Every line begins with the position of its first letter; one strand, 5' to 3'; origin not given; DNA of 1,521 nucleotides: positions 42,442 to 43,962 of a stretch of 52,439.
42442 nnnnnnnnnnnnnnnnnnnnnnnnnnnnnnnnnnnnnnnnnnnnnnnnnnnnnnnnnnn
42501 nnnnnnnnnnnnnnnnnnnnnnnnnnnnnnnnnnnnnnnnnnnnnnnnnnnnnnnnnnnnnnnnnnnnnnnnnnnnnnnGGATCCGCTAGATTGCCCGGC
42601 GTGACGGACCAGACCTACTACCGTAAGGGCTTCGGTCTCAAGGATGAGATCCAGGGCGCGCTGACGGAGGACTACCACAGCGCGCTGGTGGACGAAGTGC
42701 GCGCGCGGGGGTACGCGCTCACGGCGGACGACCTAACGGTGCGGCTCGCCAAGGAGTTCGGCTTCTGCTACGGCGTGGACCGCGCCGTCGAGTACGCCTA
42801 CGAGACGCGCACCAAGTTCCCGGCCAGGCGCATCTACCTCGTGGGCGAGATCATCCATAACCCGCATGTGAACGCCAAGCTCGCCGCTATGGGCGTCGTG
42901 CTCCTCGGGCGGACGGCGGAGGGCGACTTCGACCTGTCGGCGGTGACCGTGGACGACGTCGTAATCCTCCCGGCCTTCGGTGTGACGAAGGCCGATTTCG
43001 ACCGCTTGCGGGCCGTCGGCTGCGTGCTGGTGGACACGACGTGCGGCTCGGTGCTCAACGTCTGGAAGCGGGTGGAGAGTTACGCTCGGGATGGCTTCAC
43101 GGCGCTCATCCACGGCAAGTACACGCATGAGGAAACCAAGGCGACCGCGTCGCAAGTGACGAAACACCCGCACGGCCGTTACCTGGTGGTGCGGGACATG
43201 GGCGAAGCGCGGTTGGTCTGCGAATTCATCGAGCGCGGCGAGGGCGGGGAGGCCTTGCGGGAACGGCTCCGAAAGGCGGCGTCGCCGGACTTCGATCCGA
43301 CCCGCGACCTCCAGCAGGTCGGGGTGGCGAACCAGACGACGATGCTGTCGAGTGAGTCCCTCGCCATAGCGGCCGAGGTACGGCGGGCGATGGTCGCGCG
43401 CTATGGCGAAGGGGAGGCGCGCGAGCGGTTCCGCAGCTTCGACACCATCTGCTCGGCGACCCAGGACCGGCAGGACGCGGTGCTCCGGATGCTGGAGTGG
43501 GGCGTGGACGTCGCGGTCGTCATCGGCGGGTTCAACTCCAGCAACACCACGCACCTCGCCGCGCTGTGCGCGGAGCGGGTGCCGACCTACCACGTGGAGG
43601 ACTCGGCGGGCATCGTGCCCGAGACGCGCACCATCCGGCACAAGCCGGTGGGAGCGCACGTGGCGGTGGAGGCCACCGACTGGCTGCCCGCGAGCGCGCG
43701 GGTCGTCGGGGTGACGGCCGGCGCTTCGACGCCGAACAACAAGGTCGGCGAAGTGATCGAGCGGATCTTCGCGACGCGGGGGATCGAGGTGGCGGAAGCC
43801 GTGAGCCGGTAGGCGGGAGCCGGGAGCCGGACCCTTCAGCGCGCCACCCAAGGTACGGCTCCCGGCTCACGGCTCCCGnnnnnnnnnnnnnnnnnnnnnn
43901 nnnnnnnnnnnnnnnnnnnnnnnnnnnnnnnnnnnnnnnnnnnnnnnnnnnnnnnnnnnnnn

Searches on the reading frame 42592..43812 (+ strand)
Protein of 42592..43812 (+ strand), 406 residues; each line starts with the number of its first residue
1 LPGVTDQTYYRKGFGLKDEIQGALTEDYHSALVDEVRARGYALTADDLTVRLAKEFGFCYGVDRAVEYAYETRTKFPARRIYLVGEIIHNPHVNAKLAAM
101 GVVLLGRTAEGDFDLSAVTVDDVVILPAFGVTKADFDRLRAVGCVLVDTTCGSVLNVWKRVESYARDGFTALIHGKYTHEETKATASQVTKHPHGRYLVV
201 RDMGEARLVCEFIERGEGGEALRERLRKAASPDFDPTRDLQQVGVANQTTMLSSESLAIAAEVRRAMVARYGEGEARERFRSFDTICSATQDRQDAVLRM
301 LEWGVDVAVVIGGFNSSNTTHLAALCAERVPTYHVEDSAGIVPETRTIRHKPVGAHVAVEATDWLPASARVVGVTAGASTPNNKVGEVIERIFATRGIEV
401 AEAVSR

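Call 5: search_protein_families(library=pfam, proteins=[window:42592-43812:+], max_evalue=0.01)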
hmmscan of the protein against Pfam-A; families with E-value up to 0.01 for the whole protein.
window:42592-43812:+ (406 aa): 1 family
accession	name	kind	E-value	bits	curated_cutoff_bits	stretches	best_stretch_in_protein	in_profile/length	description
PF02401.23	LYTB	-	8.8e-70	235.5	24.5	1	50-392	1-266/267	LytB protein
